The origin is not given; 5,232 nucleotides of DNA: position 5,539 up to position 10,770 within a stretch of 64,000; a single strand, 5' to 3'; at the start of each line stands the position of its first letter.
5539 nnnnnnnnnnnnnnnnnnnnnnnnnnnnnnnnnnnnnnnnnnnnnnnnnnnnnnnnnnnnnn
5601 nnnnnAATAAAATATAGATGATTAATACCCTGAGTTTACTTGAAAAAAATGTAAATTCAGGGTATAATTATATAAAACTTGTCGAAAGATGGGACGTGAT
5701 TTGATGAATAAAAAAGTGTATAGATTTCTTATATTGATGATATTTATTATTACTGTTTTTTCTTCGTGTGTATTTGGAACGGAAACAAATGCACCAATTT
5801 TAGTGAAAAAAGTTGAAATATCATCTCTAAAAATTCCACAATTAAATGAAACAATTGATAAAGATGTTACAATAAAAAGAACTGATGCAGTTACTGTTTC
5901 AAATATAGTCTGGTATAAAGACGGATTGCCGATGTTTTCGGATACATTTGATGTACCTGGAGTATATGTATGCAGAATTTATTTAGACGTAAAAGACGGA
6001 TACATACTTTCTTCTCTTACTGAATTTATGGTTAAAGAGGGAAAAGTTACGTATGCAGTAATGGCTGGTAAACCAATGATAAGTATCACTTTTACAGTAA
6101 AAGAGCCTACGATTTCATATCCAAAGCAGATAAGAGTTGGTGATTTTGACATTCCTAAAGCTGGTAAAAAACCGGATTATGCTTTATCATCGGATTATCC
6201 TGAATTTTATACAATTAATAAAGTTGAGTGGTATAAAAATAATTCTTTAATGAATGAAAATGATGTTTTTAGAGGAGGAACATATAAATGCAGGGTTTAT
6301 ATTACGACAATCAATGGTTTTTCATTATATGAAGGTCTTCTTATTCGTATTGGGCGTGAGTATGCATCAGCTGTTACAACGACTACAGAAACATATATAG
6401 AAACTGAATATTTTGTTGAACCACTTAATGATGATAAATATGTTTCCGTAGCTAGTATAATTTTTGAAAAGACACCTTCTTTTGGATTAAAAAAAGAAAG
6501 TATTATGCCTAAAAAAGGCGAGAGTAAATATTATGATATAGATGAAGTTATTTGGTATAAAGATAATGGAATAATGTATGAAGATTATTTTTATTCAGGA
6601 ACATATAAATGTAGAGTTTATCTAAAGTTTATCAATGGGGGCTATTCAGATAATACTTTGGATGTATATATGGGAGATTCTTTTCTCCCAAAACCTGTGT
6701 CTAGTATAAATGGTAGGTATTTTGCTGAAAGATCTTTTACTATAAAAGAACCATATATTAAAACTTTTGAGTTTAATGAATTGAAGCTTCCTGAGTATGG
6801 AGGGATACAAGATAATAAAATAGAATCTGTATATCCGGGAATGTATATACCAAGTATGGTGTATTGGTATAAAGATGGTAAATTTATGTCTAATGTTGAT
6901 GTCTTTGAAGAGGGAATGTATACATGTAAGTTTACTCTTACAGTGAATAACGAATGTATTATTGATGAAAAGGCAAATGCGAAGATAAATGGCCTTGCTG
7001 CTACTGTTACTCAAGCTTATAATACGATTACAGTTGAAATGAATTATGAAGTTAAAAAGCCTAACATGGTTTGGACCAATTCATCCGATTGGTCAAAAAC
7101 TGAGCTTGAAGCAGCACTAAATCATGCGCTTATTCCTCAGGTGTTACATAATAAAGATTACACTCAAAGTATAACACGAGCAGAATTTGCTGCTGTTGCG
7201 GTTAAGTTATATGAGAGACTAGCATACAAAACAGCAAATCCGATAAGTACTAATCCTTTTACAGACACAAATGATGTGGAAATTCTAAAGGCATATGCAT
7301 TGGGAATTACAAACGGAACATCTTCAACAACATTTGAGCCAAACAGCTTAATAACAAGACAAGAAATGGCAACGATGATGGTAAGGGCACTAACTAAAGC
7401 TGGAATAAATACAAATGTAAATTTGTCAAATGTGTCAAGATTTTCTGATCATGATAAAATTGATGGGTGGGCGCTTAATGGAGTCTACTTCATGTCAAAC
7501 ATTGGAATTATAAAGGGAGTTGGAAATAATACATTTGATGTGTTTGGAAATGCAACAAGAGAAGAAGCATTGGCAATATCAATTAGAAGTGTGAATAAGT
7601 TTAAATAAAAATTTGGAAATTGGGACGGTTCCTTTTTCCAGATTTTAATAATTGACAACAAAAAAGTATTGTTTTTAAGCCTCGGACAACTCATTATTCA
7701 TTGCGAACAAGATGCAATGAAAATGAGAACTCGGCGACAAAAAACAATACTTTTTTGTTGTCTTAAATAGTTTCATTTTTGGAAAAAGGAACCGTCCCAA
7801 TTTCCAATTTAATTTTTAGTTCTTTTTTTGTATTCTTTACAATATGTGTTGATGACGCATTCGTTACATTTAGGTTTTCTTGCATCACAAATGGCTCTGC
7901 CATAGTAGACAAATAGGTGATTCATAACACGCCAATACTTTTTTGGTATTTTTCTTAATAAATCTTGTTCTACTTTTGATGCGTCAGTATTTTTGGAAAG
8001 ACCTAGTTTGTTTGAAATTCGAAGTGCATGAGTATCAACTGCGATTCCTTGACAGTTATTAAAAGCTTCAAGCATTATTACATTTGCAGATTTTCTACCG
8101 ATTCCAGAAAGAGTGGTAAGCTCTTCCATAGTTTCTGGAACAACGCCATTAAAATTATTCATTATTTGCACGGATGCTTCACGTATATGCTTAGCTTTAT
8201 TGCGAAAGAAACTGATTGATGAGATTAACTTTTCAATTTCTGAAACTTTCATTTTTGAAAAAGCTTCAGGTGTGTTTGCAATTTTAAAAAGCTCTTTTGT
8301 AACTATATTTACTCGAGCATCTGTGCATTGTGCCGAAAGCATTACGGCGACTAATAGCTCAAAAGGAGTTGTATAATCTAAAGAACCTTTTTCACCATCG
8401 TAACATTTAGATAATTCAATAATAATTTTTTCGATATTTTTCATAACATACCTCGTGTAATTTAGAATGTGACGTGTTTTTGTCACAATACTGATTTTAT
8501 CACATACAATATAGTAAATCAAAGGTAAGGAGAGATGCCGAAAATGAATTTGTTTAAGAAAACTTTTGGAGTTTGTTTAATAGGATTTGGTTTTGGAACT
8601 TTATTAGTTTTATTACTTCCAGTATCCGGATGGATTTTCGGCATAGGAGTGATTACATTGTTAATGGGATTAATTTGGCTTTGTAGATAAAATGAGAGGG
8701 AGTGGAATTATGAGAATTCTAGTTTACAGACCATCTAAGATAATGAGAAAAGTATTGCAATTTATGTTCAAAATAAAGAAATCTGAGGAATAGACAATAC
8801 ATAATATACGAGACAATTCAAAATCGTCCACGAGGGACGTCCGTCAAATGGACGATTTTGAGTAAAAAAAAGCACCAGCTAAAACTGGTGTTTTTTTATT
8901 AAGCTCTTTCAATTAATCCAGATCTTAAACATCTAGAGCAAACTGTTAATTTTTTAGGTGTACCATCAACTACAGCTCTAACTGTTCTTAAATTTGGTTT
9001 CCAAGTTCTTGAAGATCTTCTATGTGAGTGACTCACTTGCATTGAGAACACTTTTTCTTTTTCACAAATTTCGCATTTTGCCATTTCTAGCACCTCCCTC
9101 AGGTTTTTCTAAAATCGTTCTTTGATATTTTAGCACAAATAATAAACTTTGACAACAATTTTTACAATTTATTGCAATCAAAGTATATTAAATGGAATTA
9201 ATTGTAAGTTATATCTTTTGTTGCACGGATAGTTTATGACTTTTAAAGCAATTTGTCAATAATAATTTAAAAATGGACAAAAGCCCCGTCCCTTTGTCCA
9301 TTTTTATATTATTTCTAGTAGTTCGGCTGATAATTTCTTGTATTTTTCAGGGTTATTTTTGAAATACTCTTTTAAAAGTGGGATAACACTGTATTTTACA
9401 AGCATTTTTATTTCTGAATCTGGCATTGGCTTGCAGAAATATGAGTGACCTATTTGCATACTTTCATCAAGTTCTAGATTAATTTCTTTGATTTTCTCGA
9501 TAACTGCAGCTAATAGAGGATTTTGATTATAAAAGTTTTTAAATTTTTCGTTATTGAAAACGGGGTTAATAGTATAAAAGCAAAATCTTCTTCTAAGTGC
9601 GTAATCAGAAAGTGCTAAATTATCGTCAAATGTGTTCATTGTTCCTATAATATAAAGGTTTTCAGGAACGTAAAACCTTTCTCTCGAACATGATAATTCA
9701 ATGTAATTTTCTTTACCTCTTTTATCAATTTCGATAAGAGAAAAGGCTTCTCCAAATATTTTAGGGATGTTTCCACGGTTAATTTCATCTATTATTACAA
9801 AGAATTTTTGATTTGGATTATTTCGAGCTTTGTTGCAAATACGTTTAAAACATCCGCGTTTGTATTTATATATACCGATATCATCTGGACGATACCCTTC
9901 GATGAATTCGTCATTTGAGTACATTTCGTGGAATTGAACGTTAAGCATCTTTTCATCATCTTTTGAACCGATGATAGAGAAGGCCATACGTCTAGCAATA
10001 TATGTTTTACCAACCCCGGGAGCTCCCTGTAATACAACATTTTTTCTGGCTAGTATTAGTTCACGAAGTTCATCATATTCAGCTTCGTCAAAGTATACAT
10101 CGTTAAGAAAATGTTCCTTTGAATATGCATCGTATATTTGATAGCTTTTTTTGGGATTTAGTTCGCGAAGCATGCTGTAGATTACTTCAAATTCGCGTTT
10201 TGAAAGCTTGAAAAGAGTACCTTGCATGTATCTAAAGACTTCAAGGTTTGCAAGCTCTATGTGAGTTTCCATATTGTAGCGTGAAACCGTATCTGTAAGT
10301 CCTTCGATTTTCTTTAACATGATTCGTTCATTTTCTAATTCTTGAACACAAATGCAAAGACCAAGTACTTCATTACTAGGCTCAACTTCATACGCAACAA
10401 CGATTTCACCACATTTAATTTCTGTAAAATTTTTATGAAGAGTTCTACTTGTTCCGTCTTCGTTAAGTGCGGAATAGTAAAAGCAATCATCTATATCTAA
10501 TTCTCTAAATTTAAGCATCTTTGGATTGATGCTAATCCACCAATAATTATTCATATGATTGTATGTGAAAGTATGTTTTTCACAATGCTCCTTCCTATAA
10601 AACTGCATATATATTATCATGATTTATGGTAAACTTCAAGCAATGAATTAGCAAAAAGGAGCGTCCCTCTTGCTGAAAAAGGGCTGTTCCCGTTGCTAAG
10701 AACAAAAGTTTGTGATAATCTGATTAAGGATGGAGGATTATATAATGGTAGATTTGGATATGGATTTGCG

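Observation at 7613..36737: Family of ~195 bp MITE-like palindromic elements with 28-bp TIRs, including a flipped-core copy, a core-less copy and a core fragment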

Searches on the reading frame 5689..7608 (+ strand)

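Call 21: search_protein_families(library=pfam, proteins=[window:5689-7608:+])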
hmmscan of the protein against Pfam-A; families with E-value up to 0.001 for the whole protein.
window:5689-7608:+ (639 aa): 1 family
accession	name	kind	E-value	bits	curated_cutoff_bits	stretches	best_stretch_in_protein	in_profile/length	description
PF00395.25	SLH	-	6.9e-16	58.4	20.8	2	532-561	15-44/44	S-layer homology domain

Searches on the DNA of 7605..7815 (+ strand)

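Call 23: search_dna_similar(query=window:7605-7815:+, collection=plasmids, mode=distant, max_evalue=0.001)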
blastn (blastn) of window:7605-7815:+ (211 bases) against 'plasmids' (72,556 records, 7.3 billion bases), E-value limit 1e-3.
No match.

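Call 24: search_dna_similar(query=window:7605-7815:+, collection=phages, mode=distant, max_evalue=0.001)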
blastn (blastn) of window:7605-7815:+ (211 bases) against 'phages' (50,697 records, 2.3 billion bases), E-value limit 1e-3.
No match.

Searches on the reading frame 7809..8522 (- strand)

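Call 21: search_protein_families(library=pfam, proteins=[window:7809-8522:-])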
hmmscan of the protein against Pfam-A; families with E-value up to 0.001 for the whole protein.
window:7809-8522:- (237 aa): 3 families
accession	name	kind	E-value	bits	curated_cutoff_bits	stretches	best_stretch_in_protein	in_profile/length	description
PF00730.31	HhH-GPD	-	9.3e-21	74.6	26.2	1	58-193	1-107/108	HhH-GPD superfamily base excision DNA repair protein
PF00633.29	HHH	-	1.2e-07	31.7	24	1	124-150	2-28/30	Helix-hairpin-helix motif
PF10576.14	EndIII_4Fe-2S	-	7.5e-05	23.3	20.5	1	212-228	1-17/17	Iron-sulfur binding domain of endonuclease III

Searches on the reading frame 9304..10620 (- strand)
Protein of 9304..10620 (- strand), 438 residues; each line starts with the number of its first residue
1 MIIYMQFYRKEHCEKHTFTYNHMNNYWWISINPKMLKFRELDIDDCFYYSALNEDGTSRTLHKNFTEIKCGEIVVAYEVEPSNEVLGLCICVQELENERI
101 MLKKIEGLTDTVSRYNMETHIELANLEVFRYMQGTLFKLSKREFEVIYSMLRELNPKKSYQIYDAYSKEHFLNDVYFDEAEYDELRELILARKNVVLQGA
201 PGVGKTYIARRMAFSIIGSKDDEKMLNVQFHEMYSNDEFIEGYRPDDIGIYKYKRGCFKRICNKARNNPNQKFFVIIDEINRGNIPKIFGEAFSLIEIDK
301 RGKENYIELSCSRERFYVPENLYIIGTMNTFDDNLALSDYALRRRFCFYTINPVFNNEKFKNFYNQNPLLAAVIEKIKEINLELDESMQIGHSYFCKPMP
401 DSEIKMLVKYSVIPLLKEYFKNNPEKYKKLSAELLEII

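Call 28: search_protein_families(library=ncbifam, proteins=[window:9304-10620:-], max_evalue=1e-10)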
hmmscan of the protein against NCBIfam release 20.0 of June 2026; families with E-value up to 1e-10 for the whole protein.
window:9304-10620:- (438 aa): 1 family
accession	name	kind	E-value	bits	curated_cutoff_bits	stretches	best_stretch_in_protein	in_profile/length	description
NF008457.0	PRK11331.1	equivalog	6.6e-67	226.2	637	1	163-435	165-456/459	5-methylcytosine-specific restriction enzyme subunit McrB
